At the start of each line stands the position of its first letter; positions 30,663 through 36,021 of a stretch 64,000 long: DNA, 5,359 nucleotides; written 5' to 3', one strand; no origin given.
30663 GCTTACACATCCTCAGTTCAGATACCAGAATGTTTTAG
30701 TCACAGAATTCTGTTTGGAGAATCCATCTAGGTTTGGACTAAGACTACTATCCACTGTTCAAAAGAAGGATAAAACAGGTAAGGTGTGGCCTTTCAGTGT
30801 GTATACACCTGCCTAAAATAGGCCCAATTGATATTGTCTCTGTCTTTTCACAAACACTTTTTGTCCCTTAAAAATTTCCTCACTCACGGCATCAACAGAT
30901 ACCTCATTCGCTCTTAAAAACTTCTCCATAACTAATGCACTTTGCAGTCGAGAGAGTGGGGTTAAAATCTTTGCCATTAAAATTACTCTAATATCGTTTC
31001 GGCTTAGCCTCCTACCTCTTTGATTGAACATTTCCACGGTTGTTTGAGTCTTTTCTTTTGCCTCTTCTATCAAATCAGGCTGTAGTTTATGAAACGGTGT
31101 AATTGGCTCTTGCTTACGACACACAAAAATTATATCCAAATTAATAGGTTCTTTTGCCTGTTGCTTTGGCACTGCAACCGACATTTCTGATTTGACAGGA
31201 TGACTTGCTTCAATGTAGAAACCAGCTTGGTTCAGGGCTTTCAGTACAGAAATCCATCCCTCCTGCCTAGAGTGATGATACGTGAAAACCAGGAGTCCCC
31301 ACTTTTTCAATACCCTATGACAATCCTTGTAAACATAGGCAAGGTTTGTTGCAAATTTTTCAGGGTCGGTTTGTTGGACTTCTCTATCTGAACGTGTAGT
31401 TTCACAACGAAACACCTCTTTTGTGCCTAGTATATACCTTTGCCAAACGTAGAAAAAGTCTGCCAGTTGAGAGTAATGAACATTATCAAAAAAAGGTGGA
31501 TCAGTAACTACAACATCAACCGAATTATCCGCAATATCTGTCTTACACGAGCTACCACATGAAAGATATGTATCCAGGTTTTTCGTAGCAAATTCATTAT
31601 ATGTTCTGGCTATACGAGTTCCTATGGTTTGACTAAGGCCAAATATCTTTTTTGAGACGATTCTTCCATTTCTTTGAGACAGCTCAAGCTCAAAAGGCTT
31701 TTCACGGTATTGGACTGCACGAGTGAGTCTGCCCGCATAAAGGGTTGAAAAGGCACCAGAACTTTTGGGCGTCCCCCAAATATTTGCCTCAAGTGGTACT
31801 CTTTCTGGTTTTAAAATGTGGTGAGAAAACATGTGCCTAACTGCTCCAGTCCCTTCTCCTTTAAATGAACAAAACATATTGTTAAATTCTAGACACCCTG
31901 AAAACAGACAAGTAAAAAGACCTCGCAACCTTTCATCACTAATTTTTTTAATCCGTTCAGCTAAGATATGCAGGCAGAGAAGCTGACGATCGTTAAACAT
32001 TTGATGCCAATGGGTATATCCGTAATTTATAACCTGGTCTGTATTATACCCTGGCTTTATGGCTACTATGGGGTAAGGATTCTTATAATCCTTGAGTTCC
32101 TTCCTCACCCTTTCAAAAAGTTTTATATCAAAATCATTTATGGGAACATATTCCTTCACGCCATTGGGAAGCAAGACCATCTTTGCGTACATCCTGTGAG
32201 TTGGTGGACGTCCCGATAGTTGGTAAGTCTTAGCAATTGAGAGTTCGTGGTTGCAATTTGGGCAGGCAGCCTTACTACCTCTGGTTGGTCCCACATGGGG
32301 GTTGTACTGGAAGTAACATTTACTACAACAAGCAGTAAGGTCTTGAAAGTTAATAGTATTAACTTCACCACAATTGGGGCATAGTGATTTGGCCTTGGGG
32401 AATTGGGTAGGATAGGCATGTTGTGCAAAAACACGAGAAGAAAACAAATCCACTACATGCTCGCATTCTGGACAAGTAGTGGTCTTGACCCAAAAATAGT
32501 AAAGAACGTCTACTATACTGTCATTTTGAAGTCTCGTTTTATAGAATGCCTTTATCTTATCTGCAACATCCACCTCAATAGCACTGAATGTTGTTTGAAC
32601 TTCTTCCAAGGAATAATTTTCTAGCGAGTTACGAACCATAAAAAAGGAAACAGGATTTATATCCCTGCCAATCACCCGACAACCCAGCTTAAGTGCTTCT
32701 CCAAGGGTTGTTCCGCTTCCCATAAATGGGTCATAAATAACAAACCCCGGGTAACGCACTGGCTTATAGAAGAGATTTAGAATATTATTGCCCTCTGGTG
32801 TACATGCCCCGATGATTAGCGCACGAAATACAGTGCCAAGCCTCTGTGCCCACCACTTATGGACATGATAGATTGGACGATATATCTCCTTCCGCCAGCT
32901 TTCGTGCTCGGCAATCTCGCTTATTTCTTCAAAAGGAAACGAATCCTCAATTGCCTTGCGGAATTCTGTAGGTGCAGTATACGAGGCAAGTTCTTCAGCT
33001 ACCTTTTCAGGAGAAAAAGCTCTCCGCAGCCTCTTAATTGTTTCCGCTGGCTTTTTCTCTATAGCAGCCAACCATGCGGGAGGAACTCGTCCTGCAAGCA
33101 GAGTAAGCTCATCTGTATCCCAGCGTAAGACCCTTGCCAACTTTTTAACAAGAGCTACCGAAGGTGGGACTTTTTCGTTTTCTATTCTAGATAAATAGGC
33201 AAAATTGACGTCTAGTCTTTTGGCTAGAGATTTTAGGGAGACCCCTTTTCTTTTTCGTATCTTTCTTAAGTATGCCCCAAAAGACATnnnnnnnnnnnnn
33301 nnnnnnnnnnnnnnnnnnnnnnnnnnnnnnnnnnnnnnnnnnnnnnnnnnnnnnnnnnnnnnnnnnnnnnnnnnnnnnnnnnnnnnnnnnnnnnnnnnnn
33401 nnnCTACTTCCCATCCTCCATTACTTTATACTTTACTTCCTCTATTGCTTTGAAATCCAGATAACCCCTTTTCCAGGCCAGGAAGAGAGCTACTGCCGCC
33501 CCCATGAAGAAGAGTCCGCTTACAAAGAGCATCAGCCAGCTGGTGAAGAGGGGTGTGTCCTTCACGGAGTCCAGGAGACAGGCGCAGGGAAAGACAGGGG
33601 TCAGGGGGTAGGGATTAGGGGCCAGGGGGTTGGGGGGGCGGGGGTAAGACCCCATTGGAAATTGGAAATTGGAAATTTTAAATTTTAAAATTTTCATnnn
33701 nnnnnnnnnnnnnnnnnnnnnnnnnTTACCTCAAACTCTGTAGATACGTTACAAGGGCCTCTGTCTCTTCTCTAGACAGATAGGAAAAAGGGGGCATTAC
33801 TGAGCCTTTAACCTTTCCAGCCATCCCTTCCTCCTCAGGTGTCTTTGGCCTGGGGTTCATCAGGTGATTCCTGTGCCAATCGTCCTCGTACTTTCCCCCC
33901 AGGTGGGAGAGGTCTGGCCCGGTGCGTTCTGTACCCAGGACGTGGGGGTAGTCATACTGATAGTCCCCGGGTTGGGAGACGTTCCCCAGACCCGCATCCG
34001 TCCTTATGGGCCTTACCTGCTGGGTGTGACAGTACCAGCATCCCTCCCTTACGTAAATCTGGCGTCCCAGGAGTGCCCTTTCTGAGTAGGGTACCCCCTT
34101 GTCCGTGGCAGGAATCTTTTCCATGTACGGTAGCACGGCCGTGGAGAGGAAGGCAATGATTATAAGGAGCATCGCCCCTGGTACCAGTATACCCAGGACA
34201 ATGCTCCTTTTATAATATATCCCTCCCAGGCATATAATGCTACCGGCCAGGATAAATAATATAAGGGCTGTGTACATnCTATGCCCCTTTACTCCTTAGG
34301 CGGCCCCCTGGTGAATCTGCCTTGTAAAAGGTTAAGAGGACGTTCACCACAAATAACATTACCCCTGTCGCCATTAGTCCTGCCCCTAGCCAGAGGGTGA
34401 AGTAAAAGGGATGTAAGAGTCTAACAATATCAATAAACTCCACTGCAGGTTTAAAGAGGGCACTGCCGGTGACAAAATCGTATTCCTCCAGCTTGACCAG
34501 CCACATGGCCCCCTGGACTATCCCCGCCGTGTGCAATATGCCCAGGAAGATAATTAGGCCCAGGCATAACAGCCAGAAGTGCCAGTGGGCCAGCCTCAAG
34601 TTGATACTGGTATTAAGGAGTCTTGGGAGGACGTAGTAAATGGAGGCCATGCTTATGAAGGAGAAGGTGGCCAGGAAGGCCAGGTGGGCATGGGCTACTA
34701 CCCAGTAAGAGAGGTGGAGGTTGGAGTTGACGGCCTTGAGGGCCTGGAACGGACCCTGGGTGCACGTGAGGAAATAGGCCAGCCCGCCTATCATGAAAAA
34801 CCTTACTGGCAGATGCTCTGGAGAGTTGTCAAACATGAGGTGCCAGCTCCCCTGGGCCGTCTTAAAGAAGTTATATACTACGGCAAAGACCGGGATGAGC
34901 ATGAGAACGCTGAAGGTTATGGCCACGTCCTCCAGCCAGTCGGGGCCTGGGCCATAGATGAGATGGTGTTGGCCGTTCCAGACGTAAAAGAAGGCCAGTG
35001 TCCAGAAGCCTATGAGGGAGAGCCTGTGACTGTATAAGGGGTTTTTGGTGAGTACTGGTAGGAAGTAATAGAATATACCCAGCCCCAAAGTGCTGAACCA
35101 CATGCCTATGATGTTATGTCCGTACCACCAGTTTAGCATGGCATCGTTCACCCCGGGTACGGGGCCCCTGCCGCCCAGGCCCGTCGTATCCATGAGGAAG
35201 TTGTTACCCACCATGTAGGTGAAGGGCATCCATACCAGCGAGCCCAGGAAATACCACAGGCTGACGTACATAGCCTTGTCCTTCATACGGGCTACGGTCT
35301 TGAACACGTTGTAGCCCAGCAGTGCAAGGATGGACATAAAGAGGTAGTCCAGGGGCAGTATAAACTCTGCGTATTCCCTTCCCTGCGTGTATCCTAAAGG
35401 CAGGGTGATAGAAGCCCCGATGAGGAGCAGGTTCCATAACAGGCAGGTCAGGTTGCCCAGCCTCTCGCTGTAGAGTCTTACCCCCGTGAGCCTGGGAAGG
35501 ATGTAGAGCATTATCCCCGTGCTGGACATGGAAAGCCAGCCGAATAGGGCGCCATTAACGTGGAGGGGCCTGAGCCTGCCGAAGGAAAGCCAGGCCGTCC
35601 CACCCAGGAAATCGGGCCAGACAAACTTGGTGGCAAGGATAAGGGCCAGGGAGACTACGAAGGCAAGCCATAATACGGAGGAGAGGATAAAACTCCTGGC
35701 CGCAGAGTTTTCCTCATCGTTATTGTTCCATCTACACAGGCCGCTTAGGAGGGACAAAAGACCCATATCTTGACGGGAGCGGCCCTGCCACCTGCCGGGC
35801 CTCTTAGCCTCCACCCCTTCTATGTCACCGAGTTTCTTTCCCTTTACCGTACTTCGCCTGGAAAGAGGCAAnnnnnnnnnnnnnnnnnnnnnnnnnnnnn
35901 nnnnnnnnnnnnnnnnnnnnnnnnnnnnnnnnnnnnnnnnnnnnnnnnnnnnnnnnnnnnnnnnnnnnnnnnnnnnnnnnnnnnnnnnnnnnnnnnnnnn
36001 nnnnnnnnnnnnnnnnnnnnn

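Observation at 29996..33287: Compact HTH-DUF1156-type Zn-ribbon methylase paired with a small PD-(D/E)xK nuclease: a minimal version of a usually multi-gene defence module?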

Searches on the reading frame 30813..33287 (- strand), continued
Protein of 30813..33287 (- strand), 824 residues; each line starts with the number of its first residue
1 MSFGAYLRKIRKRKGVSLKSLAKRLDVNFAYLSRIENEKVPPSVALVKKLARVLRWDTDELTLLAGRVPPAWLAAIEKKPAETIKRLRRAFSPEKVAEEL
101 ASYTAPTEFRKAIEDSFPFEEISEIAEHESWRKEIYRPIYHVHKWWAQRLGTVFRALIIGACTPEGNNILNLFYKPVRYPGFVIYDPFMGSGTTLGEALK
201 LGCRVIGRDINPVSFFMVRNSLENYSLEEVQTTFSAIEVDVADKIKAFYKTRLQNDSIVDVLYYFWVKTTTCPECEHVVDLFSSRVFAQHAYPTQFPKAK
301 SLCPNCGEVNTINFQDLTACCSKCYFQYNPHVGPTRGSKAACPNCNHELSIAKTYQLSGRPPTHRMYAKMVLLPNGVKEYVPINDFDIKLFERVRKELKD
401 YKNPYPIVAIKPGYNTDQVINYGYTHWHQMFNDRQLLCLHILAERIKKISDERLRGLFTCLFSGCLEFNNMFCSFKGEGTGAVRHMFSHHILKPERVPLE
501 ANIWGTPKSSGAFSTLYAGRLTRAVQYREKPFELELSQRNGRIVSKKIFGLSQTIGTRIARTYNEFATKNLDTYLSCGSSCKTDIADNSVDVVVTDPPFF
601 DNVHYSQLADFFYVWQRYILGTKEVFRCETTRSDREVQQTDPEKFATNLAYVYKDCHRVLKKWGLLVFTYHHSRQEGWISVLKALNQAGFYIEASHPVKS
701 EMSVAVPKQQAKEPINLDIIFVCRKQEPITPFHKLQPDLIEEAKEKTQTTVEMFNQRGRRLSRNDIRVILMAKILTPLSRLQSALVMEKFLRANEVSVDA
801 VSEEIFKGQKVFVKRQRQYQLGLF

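Call 61: fold_search(model_id=the predicted structure, library=pdb)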
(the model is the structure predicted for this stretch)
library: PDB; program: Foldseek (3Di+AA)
matches with E <= 10: 1170; with E <= 0.001: 0
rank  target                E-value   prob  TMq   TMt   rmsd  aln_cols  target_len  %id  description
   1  9a7f_A                5.1e-03  1.00  0.09  0.49  20.3       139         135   22  Integrative model of RGHR-DLDH1 by crosslinking MS and deep learning (released 2024-09-18)
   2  7ss1_A                9.2e-03  1.00  0.11  0.37   8.4       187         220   12  The structure of NTMT1 in complex with compound GD433 (released 2022-11-16)
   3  9l4q_B                1.3e-02  1.00  0.12  0.39   7.0       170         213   16  Crystal structure of the carbamoyl N-methyltransferase Asc-Orf2 complexed with SAH (released 2025-10-29)
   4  4pne_A                1.3e-02  1.00  0.11  0.31   7.6       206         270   14  Crystal Structure of the [4+2]-Cyclase SpnF (released 2015-02-18)
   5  1boo                  1.5e-02  0.96  0.12  0.32  17.5       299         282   11  PVUII DNA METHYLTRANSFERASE (CYTOSINE-N4-SPECIFIC) (released 1998-08-12)
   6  6zxv_A                1.7e-02  1.00  0.10  0.23   6.7       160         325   12  Structure of Archaeoglobus fulgidus Trm11 m2G10 tRNA methyltransferase enzyme bound to sinefungin (released 2020-09-23)
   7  4pne_B                1.7e-02  1.00  0.11  0.31   6.3       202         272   13  Crystal Structure of the [4+2]-Cyclase SpnF (released 2015-02-18)
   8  6rnz_A                1.8e-02  1.00  0.07  0.85   1.3        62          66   27  Crystal structure of the N-terminal HTH DNA-binding domain of the essential repressor DdrO from radiation-resistant De (released 2019-10-09)
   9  1b0n_A                1.8e-02  1.00  0.07  0.55  17.6       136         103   23  SINR PROTEIN/SINI PROTEIN COMPLEX (released 1999-01-13)
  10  1xtp                  1.8e-02  1.00  0.10  0.31   9.4       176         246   11  Structural Analysis of Leishmania major LMAJ004091AAA, a SAM-dependent methyltransferase of the DUF858/Pfam05891 family (released 2004-11-09)
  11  6hp1                  1.9e-02  0.99  0.12  0.29   6.2       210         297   10  Crystal Structure of the O-Methyltransferase from the trans-AT PKS multienzyme C0ZGQ3 of Brevibacillus brevis (released 2019-10-09)
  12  6zxv_B                1.9e-02  0.99  0.10  0.22   7.5       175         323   13  Structure of Archaeoglobus fulgidus Trm11 m2G10 tRNA methyltransferase enzyme bound to sinefungin (released 2020-09-23)
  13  3zkc_B                2.0e-02  1.00  0.07  0.87   1.0        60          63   35  Crystal structure of the master regulator for biofilm formation SinR in complex with DNA. (released 2013-03-06)
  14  7k3d_A                2.0e-02  1.00  0.11  0.37   8.4       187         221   12  The structure of NTMT1 in complex with compound DC1-13 (released 2021-04-14)
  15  3v97_A                2.0e-02  0.97  0.10  0.12   8.0       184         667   12  Crystal structure of bifunctional methyltransferase YcbY (RlmLK) from Escherichia coli, SAH binding (released 2012-02-29)
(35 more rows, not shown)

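Call 63: get_annotated_region(hit=H10, flank=9000)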
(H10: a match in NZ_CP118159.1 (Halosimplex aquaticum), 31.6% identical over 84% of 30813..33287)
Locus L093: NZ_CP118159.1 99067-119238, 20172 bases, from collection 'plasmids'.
description: Halosimplex aquaticum strain XZYJT29 plasmid unnamed1, complete sequence
organism: Halosimplex aquaticum (NCBI taxid 3026162)
taxonomy: Archaea; Euryarchaeota; Halobacteria; Halobacteriales; Haloarculaceae; Halosimplex; Halosimplex aquaticum
host: -; source: cell culture,solar salterns; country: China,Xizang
typing (MOB-suite, as given by PLSDB): non-mobilizable
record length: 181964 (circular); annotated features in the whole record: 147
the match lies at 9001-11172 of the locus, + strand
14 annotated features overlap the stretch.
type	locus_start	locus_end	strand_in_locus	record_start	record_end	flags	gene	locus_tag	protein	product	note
CDS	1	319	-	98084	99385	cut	-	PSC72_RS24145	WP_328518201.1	IS4 family transposase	-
CDS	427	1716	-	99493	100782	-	-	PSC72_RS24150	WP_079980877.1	orc1/cdc6 family replication initiation protein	-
CDS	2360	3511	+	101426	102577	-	-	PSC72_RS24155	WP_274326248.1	hypothetical protein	-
CDS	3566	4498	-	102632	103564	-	-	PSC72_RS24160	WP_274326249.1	hypothetical protein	-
CDS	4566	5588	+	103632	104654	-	-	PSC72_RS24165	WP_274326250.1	hypothetical protein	-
CDS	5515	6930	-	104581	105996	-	-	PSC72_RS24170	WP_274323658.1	IS66 family transposase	-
CDS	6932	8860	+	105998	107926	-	-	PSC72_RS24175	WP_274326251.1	DUF3883 domain-containing protein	-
CDS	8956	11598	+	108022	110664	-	-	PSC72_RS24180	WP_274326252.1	DUF1156 domain-containing protein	-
CDS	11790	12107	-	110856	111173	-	-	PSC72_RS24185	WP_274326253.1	hypothetical protein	-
CDS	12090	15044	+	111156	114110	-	-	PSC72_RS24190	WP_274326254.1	DUF499 domain-containing protein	-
CDS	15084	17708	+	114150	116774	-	-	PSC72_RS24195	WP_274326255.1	DUF1156 domain-containing protein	-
CDS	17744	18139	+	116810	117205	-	-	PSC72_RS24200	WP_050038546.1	hypothetical protein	-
CDS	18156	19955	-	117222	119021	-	-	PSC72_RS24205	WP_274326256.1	hypothetical protein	-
CDS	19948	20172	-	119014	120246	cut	-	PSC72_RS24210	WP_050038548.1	AAA family ATPase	-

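Call 64: search_protein_families(library=pfam, alignment_id=A2, max_evalue=0.01)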
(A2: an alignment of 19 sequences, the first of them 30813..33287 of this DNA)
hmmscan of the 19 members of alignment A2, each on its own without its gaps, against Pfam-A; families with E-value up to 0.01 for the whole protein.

A. member 1, window:30813-33287:- (824 aa): 9 families
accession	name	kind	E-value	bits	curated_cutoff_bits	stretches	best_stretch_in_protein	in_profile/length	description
PF01555.25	N6_N4_Mtase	-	6.2e-14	52.9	26.7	2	180-212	181-213/221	DNA methylase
PF01381.28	HTH_3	-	3.4e-12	46.7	23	1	7-61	1-55/55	Helix-turn-helix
PF13560.12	HTH_31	-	2.8e-11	44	27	1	3-62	2-62/64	Helix-turn-helix domain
PF13413.12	HTH_25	-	8e-05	22.8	24.6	1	6-60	1-61/62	Helix-turn-helix domain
PF12844.13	HTH_19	-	0.00015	22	30.2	1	5-61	2-58/64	Helix-turn-helix domain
PF01170.24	UPF0020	-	0.00064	19.9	22.3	0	181-224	29-71/197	RMKL-like, methyltransferase domain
PF02086.21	MethyltransfD12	-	0.00098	19.4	22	1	182-255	22-96/253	D12 class N6 adenine-specific DNA methyltransferase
PF06634.17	DUF1156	-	0.0028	18.2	24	1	117-165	2-49/73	Protein of unknown function (DUF1156)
PF13443.12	HTH_26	-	0.0029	18.3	22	1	7-60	2-56/63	Cro/C1-type HTH DNA-binding domain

B. families by the number of members that match (of 19 scanned): 21 families
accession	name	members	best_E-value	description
PF01555.25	N6_N4_Mtase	19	1e-16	DNA methylase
PF02086.21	MethyltransfD12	13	5.4e-06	D12 class N6 adenine-specific DNA methyltransferase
PF01381.28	HTH_3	10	1.1e-14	Helix-turn-helix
PF13560.12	HTH_31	10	1.2e-14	Helix-turn-helix domain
PF06634.17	DUF1156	9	1.8e-06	Protein of unknown function (DUF1156)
PF01170.24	UPF0020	9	0.0003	RMKL-like, methyltransferase domain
PF12844.13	HTH_19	8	4.8e-09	Helix-turn-helix domain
PF13413.12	HTH_25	8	1.2e-06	Helix-turn-helix domain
PF08241.18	Methyltransf_11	7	0.00038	Methyltransferase domain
PF12760.12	Zn_ribbon_IS1595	5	0.00031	Transposase zinc-ribbon domain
PF13717.11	Zn_ribbon_4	4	0.00021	zinc-ribbon domain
PF13443.12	HTH_26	3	4.1e-08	Cro/C1-type HTH DNA-binding domain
PF04810.20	zf-Sec23_Sec24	1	8.3e-05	Sec23/Sec24 zinc finger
PF01047.28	MarR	1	0.00038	MarR family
PF02384.22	N6_Mtase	1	0.0017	N-6 DNA Methylase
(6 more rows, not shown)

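Call 78: search_protein_families(library=phrogs, proteins=[window:30813-33287:-], max_evalue=0.01)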
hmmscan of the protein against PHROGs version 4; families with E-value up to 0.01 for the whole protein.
window:30813-33287:- (824 aa): 20 families
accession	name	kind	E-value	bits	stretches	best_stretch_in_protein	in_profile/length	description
phrog_10183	-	other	1.4e-110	371.9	2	167-784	102-730/889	DNA methyltransferase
phrog_67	-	other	1.7e-18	68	2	180-251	301-378/743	DNA methyltransferase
phrog_3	-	transcription regulation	1.3e-10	42.7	1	1-130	87-205/430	transcriptional repressor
phrog_18146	-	other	2.7e-10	40.7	1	183-252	72-140/452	DNA methyltransferase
phrog_8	-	transcription regulation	2.7e-08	34.6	1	1-62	75-136/346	transcriptional regulator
phrog_5823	-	transcription regulation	1.7e-07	31.8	1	1-116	5-119/404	transcriptional regulator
phrog_2439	-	transcription regulation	1.7e-07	31.5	1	4-59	9-64/367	transcriptional regulator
phrog_2967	-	transcription regulation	3.5e-07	31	1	3-69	11-77/225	transcriptional regulator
phrog_3008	-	other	1.8e-06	28.4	1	180-234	169-225/244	DNA methyltransferase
phrog_6025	-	other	4.6e-06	27.4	0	584-601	25-42/192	DNA methyltransferase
phrog_6952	-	other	2.6e-05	25.1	1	179-225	132-178/181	DNA methyltransferase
phrog_498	-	other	3.6e-05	23.5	0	178-212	376-410/633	DNA methyltransferase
phrog_1373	-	transcription regulation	4.4e-05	24.5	1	5-57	66-118/166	transcriptional regulator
phrog_2328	-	transcription regulation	7.2e-05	23.6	1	4-59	17-72/128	transcriptional repressor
phrog_9908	-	DNA, RNA and nucleotide metabolism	0.00017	21.8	1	3-57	14-68/282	DNA binding protein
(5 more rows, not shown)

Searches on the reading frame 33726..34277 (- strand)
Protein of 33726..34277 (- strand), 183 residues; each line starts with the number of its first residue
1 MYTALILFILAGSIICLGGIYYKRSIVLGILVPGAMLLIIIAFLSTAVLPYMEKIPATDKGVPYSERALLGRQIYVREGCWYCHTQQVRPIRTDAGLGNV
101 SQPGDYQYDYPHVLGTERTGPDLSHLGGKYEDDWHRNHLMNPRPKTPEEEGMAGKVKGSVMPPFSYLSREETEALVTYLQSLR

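Call 44: search_protein_families(library=pfam, proteins=[window:33726-34277:-], max_evalue=0.001)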
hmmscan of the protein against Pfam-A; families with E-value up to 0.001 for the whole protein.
window:33726-34277:- (183 aa): 2 families
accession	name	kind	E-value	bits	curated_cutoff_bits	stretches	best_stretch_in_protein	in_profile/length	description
PF02433.20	FixO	-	6.7e-34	117.7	29.6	1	36-174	16-147/219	Cytochrome C oxidase, mono-heme subunit/FixO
PF00034.26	Cytochrom_C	-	1.4e-10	42.8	21.3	1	70-182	3-89/90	Cytochrome c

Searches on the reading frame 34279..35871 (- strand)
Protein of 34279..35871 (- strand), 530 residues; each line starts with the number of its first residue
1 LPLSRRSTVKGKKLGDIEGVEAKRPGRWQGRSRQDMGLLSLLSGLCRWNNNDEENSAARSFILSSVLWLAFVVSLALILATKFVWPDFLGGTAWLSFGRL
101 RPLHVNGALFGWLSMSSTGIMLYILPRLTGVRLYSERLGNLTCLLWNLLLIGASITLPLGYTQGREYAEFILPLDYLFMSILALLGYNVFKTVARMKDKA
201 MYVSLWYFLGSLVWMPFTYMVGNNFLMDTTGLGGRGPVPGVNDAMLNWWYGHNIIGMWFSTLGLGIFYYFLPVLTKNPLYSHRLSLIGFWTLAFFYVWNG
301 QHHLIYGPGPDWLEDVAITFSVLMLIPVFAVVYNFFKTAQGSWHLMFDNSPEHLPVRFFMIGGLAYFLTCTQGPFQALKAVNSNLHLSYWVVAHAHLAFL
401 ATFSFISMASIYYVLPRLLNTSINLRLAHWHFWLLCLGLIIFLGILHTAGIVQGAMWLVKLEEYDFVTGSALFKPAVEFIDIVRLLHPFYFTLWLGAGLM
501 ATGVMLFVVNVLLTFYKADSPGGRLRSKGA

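Call 44: search_protein_families(library=pfam, proteins=[window:34279-35871:-], max_evalue=0.001)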
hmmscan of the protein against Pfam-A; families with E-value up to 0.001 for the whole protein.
window:34279-35871:- (530 aa): 1 family
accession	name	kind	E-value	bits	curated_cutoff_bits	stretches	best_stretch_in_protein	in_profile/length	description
PF00115.25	COX1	-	4e-78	263.6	34.8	1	58-475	3-425/436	Cytochrome C and Quinol oxidase polypeptide I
